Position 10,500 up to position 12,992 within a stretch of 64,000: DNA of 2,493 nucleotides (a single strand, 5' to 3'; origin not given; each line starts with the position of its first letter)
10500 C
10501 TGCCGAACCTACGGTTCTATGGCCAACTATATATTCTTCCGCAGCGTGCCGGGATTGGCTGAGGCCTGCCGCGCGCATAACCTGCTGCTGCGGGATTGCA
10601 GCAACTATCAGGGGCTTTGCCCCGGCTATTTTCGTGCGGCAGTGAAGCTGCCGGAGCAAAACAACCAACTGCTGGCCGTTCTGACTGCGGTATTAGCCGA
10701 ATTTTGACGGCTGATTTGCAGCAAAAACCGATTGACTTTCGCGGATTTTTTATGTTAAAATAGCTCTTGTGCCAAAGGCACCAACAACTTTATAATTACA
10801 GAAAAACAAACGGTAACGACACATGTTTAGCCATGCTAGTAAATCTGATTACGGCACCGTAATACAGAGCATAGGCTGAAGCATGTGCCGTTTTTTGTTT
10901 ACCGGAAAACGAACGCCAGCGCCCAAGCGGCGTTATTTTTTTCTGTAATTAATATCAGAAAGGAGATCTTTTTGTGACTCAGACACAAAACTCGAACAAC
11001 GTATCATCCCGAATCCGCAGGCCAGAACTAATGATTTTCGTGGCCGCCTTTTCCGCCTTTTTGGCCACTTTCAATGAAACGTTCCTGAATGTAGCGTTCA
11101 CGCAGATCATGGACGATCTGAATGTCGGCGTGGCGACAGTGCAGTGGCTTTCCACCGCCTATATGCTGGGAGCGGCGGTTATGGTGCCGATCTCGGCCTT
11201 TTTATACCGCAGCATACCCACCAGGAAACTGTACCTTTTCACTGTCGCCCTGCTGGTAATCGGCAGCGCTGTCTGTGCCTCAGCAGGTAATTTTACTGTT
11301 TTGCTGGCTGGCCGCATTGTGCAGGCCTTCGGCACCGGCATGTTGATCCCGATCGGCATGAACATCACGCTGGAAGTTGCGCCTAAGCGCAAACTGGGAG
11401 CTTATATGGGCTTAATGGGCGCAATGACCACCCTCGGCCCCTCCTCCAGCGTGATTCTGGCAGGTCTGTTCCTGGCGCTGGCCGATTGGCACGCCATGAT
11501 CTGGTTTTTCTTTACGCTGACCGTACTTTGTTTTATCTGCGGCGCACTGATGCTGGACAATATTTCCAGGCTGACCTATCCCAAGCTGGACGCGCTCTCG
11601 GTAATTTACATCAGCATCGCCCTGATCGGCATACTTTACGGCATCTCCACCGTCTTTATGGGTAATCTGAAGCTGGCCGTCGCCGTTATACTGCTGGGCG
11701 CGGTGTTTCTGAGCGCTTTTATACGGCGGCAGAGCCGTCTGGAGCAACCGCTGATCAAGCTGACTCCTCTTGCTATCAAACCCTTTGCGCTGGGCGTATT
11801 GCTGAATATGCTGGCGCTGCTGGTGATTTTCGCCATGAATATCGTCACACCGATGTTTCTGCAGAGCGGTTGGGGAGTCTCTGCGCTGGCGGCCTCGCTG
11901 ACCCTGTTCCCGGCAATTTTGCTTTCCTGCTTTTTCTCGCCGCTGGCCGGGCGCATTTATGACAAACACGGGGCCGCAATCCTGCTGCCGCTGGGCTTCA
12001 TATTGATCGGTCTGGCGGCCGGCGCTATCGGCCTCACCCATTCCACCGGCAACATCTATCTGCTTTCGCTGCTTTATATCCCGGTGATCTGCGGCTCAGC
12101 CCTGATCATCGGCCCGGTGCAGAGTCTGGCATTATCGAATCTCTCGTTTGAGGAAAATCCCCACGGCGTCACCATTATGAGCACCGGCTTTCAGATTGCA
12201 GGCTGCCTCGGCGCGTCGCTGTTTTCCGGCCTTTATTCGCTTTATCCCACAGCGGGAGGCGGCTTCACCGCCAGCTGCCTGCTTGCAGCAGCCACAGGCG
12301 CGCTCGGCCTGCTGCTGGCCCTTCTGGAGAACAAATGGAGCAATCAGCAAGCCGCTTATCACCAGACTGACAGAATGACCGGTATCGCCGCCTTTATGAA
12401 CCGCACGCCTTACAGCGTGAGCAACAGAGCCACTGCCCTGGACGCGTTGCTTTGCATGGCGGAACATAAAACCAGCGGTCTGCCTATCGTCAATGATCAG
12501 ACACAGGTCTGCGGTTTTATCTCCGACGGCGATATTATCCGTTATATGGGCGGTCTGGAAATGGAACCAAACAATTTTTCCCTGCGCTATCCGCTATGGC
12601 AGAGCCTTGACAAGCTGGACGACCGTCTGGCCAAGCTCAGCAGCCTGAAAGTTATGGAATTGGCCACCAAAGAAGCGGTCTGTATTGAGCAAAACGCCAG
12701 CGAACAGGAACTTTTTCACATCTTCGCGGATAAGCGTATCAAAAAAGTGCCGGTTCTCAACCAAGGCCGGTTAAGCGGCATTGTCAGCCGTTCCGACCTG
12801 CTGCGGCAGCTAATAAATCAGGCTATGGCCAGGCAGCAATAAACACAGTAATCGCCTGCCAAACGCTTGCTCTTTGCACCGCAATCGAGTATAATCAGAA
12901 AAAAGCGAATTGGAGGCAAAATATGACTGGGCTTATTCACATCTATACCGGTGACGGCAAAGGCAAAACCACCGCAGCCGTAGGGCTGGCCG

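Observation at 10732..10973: Promoter plus about 210-nt structured leader with tandem terminator hairpins upstream of the MFS-CBS transporter: candidate orphan riboswitch or attenuator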

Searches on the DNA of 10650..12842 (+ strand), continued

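Call 71: search_with_rna_model(model_id=R1, sources=[L048, L049], max_evalue=1, filters=off, show_alignments=3)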
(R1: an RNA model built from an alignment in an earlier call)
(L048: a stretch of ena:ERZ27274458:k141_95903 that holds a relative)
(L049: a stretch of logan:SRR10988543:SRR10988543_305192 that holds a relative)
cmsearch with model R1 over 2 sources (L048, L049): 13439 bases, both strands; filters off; matches with E-value up to 1: 2.
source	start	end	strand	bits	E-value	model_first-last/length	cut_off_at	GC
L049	2812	2874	+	59.2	2.4e-16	1-63/63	no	0.51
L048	494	559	+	52.7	2.5e-14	1-63/63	no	0.47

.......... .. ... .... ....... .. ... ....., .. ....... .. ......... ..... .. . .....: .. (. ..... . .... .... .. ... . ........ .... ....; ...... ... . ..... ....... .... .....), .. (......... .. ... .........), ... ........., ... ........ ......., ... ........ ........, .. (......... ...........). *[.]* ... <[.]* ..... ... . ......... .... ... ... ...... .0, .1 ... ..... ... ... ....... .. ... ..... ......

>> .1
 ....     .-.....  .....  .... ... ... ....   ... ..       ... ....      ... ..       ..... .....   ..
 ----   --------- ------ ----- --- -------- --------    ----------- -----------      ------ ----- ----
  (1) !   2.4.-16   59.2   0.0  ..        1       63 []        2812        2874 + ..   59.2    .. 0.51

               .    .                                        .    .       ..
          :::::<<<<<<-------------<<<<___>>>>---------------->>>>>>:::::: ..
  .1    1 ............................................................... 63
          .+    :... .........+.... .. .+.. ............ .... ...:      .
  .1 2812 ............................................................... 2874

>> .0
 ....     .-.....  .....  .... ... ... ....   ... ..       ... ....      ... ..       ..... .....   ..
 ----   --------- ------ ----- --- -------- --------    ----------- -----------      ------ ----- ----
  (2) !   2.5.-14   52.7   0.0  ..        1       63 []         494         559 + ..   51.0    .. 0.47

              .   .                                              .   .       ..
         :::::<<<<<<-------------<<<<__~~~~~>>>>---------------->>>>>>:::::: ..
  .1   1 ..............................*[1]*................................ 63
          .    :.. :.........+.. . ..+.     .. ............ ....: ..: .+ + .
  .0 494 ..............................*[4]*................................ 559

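Call 80: search_rna_families(sources=[L013, L014, L015, L016, L017, L018, L019, L020, L021, L022, L024, L025, L026, L027, L029, L031, L032, L047], threshold=gathering)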
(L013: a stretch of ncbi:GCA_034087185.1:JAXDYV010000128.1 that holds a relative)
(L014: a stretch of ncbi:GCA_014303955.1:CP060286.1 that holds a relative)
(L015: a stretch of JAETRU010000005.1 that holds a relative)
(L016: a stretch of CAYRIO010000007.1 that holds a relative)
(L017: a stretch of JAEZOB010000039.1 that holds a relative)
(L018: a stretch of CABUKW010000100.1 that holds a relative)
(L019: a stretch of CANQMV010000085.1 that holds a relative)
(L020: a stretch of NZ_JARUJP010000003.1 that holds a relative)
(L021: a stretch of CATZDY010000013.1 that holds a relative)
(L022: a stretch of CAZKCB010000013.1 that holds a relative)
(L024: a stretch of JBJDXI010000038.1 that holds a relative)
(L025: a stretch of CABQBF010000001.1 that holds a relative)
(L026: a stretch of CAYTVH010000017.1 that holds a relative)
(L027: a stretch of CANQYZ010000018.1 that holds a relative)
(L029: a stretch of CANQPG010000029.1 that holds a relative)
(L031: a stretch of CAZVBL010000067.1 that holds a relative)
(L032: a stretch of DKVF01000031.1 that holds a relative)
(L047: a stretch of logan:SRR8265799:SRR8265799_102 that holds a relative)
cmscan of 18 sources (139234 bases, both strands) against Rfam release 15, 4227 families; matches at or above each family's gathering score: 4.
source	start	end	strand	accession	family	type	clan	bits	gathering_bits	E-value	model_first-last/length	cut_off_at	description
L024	843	1108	-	RF01854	Bacteria_large_SRP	Gene;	CL00003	207.1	60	1e-34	1-256/256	no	Bacterial large signal recognition particle RNA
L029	2533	2710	-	RF00174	Cobalamin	Cis-reg; riboswitch;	CL00101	96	31.5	2.5e-22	1-189/189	no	Cobalamin riboswitch aptamer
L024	2407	2553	-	RF00557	L10_leader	Cis-reg; leader;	-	64.8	44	1.1e-07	1-138/138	no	Ribosomal protein L10 leader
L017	2006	2080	-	RF00005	tRNA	Gene; tRNA;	CL00001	60.9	29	2.2e-10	1-71/71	no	tRNA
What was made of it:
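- On Any Rfam 15 family (all curated riboswitch, leader, T-box and sRNA families in that release): Gathering-threshold scans of 18 loci found nothing at the motif (call 80).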

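Call 81: search_with_rna_model(model_id=R1, sources=[window, L006, L008, L010, L011, L012, L013, L014, L015, L016, L017, L018, L019, L020, L021, L022, L024, L025, L026, L027, L028, L029, L031, L032, L034, L036, L037, L038, L040, L041, L044, L045, L047, L049], max_evalue=1e-8, make_alignment=true)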
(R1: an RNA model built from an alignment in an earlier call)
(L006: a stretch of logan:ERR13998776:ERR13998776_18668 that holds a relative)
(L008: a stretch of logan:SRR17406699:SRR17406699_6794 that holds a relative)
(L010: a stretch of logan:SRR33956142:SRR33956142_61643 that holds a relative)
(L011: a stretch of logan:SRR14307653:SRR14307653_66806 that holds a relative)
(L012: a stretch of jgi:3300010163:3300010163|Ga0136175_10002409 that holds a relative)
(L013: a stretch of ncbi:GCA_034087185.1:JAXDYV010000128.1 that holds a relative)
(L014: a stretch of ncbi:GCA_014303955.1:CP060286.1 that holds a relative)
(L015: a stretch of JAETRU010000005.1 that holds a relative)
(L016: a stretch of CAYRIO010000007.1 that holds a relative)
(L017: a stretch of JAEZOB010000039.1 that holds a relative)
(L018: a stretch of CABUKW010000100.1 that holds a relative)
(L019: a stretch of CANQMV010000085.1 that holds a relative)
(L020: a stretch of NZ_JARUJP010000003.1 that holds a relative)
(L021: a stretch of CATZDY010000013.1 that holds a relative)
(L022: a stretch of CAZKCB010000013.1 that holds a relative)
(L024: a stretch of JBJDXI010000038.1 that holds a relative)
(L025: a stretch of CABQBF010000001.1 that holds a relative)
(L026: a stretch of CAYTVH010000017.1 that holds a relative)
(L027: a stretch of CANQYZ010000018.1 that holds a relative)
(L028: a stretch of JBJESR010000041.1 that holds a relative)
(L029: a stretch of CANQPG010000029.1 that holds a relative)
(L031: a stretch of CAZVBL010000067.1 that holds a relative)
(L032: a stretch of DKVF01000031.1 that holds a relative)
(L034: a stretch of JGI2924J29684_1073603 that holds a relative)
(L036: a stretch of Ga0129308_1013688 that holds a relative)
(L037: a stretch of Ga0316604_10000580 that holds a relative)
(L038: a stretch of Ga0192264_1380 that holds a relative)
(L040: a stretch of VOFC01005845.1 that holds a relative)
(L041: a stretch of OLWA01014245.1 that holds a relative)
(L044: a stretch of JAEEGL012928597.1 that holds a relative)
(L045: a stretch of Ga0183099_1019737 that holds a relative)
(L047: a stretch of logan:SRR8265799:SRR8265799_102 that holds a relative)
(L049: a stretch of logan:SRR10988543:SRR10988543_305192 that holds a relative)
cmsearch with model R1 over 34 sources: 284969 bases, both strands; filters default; matches with E-value up to 1e-8: 34.
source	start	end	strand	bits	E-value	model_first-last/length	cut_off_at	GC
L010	727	789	+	79.3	3.1e-21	1-63/63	no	0.43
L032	3466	3528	+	79.2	3.3e-21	1-63/63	no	0.41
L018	6454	6516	-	78.5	5.6e-21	1-63/63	no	0.43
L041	1221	1283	-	78.5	5.6e-21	1-63/63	no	0.43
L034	1536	1598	-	78.1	7.1e-21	1-63/63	no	0.4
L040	2973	3035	+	78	7.6e-21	1-63/63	no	0.43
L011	2785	2847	+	77.6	1.1e-20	1-63/63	no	0.43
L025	893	955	+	75.9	3.6e-20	1-63/63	no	0.44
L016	254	316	-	74.9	7.1e-20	1-63/63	no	0.4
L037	2187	2249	+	74.2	1.2e-19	1-63/63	no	0.38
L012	2810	2872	+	74.1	1.3e-19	1-63/63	no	0.48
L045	732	794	+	73.1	2.5e-19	1-63/63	no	0.37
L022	5554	5616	+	73.1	2.5e-19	1-63/63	no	0.43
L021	2148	2210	+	71.7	7.1e-19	1-63/63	no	0.44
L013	2907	2969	+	71.6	7.4e-19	1-63/63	no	0.44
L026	1473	1535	+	71.3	9.4e-19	1-63/63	no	0.48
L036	2278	2340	-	70.1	2.1e-18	1-63/63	no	0.41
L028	6881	6943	-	70.1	2.2e-18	1-63/63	no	0.48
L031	4893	4955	-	69.9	2.6e-18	1-63/63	no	0.46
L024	5552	5614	+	69.7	2.8e-18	1-63/63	no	0.46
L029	5380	5442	-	69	4.6e-18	1-63/63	no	0.38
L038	467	529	+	68.4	7.1e-18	1-63/63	no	0.44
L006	359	421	+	67.5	1.4e-17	1-63/63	no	0.44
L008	2831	2893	+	67.2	1.7e-17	1-63/63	no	0.44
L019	2213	2275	+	66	4e-17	1-63/63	no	0.37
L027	2805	2867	-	65.9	4.5e-17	1-63/63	no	0.37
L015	325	387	-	64.9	9.1e-17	1-63/63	no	0.56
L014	2904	2966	+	64.6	1.1e-16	1-63/63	no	0.38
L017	5185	5247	-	63.6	2.3e-16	1-63/63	no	0.46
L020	5413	5475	+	60.2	2.5e-15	1-63/63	no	0.35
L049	2812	2874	+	59.2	5e-15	1-63/63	no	0.51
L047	3850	3915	+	52.7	5.2e-13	1-63/63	no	0.47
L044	9177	9238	+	48.9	7.9e-12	1-63/63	no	0.45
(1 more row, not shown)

Alignment A3: 34 matches aligned to the model, 67 columns, each read 5' to 3' on its own strand. Consensus structure (alignment columns), stored with it:
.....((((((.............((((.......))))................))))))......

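Call 86: search_dna_similar(query=window:10804-10897:+, collection=plasmids, mode=distant, max_evalue=1, max_rows=10)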
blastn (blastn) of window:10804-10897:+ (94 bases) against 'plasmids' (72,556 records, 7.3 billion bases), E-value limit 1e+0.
No match.
